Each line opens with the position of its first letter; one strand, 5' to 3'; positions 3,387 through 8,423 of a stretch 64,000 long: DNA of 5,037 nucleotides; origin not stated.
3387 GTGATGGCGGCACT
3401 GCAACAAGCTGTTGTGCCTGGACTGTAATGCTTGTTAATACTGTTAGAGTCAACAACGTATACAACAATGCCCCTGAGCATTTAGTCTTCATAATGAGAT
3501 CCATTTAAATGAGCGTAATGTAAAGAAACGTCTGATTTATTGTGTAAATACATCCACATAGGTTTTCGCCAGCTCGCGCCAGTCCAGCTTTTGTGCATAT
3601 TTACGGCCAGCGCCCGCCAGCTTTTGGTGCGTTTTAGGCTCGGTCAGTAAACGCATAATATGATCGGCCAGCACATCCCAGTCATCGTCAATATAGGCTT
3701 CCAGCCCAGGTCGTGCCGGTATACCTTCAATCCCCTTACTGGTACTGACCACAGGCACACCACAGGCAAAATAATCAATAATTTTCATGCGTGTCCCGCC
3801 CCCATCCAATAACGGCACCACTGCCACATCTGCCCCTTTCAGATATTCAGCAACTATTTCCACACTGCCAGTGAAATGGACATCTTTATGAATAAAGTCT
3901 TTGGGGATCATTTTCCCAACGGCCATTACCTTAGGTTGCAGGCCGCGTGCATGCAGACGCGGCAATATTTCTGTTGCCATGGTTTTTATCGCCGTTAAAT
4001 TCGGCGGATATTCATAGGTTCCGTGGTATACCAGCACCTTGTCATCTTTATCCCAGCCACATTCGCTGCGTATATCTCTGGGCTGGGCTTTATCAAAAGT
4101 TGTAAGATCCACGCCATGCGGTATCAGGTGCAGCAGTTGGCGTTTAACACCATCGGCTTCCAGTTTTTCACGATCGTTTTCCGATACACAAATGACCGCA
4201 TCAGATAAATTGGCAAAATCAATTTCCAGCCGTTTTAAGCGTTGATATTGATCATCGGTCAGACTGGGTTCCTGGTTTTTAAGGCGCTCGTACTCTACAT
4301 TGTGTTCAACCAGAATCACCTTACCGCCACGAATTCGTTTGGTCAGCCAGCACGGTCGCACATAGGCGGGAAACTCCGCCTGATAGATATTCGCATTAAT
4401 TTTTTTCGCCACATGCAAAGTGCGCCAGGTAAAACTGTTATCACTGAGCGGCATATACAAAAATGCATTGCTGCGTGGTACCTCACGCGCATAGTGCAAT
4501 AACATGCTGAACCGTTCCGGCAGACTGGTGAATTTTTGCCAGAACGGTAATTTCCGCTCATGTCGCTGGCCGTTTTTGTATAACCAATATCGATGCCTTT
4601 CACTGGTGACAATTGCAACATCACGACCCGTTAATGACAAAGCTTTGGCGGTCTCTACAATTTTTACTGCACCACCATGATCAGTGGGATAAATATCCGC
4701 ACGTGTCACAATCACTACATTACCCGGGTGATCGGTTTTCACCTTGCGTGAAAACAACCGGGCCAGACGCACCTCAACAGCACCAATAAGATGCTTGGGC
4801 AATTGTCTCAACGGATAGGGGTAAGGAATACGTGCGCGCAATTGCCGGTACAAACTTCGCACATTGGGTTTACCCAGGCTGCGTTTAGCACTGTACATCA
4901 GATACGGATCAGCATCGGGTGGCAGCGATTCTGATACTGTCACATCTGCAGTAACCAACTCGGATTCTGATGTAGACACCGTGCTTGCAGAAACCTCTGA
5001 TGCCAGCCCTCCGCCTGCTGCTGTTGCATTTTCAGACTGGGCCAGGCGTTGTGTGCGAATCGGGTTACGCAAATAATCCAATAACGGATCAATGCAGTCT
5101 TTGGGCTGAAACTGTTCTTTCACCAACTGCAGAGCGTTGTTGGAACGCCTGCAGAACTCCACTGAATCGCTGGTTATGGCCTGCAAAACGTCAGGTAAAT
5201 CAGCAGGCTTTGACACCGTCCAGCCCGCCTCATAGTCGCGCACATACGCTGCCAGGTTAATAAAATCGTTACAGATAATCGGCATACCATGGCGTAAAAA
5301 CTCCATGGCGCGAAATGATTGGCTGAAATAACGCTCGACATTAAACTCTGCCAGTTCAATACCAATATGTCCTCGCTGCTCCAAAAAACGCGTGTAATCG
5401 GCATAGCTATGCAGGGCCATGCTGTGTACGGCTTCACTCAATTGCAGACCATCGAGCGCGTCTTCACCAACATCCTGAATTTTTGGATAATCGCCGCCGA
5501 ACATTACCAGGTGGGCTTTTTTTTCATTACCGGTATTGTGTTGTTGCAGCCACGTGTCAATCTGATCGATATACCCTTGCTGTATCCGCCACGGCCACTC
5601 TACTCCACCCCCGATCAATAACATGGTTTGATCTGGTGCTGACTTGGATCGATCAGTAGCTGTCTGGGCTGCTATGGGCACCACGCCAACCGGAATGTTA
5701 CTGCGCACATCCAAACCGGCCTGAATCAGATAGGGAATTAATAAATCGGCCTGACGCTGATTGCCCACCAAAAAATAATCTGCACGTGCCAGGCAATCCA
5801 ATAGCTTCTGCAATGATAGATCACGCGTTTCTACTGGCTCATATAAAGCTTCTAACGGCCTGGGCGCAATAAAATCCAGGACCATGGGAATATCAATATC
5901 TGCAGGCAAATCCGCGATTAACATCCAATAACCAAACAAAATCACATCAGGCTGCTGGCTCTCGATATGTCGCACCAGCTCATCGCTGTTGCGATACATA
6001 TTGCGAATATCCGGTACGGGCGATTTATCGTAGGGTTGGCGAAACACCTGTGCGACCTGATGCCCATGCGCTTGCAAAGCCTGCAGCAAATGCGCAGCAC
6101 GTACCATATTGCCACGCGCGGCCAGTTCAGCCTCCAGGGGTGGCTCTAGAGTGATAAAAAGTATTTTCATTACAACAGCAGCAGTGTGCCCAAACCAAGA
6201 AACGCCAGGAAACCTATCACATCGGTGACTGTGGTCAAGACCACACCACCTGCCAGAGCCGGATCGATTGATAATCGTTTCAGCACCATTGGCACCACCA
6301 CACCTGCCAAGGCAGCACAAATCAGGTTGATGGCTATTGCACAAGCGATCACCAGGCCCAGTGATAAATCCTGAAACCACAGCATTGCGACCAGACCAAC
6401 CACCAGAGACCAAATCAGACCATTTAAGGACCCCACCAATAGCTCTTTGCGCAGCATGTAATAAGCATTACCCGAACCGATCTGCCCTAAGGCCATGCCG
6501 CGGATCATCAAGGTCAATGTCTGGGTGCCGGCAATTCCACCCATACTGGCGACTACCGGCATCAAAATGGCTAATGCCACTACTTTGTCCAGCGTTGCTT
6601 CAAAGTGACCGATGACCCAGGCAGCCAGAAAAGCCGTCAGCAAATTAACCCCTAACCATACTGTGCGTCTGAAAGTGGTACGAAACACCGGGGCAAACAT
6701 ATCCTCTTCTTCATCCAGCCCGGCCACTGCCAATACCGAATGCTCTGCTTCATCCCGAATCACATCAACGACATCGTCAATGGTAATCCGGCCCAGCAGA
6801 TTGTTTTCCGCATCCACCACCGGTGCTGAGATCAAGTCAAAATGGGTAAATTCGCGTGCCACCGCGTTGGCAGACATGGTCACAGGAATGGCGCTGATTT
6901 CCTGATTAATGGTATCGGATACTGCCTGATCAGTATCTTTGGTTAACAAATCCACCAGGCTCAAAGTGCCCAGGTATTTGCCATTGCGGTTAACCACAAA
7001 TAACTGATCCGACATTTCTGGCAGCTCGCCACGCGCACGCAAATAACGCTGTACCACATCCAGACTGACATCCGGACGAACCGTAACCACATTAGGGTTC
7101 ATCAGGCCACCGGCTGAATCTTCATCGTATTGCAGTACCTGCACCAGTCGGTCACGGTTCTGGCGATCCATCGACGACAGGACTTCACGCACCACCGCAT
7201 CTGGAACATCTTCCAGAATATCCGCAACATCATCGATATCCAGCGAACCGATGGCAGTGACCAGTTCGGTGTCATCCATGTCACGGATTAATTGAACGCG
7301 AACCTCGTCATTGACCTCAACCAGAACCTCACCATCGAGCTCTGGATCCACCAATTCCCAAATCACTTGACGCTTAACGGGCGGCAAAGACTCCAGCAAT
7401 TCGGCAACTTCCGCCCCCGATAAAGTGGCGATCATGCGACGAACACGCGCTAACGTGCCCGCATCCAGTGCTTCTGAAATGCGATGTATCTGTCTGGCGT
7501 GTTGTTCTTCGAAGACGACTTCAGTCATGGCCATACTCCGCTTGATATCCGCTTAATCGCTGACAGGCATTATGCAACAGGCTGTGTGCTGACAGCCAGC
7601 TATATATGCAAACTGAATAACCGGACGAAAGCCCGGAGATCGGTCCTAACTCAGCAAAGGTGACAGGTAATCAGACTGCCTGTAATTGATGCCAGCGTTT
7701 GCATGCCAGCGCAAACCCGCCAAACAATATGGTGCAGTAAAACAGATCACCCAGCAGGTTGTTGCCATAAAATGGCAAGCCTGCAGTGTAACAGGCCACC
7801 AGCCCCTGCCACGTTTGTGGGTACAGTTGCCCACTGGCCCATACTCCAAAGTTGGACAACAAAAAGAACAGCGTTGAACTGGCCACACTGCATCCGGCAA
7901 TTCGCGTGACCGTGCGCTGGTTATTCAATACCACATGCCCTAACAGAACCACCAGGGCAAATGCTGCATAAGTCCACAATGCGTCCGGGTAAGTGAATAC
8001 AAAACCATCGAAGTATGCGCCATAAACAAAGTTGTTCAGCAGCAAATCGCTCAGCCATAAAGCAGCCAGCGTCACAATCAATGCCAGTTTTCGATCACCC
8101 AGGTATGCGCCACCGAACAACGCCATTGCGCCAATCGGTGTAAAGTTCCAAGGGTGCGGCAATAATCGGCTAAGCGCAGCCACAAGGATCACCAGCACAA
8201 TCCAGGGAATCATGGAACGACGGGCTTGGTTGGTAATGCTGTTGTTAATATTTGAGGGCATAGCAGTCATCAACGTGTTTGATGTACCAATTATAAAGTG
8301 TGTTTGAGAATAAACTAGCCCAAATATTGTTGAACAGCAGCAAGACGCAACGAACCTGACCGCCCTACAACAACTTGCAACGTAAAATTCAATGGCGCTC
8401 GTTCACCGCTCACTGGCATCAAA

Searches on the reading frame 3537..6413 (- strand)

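Call 24: search_protein_families(library=ncbifam, proteins=[window:3537-6413:-], max_evalue=1e-10)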
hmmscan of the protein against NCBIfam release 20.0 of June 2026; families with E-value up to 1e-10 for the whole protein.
window:3537-6413:- (958 aa): 2 families
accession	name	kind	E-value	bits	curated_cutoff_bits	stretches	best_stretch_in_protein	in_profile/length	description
TIGR03087.1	stp1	hypoth_equivalog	4.5e-26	91.9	316.65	1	724-947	160-385/397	TIGR03087 family PEP-CTERM/XrtA system glycosyltransferase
TIGR03999.1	thiol_BshA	equivalog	7.6e-12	44.8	273.7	0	735-957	143-371/375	N-acetyl-alpha-D-glucosaminyl L-malate synthase BshA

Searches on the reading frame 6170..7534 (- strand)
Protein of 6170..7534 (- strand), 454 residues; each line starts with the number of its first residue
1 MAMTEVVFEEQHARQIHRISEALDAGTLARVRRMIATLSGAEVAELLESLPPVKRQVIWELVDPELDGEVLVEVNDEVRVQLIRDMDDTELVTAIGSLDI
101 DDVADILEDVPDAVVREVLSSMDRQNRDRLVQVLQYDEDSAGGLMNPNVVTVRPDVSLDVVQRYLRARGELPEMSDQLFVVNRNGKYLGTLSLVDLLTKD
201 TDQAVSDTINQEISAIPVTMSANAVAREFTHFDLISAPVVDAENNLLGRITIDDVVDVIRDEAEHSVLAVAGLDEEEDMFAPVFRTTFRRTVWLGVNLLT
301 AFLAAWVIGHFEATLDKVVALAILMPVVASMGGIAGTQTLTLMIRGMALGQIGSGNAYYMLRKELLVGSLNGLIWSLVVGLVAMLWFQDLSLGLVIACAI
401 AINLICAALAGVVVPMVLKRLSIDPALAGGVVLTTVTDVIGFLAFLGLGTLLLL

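Call 69: search_protein_families(library=pfam, proteins=[window:6170-7534:-], max_evalue=0.0001)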
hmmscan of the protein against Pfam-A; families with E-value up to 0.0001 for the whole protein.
window:6170-7534:- (454 aa): 3 families
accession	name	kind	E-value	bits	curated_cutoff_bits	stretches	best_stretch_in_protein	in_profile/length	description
PF01769.21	MgtE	-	9e-34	116.9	27.6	1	325-448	1-125/125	Divalent cation transporter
PF03448.22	MgtE_N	-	3.8e-26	92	25.9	1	41-139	4-102/102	MgtE intracellular N domain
PF00571.33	CBS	-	2.8e-13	50.4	24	1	142-198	2-53/57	CBS domain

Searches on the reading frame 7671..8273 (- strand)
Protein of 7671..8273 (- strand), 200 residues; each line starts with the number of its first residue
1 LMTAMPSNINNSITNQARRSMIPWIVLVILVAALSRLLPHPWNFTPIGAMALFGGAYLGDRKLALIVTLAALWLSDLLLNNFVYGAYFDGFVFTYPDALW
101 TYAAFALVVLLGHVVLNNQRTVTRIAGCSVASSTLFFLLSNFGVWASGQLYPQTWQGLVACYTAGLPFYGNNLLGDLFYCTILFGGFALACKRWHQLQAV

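Call 69: search_protein_families(library=pfam, proteins=[window:7671-8273:-], max_evalue=0.0001)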
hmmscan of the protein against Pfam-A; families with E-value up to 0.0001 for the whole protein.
window:7671-8273:- (200 aa): 1 family
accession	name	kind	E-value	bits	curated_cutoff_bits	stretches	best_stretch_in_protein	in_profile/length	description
PF20221.3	DUF6580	-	1.5e-57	194.8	27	1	21-194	6-159/162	Family of unknown function (DUF6580)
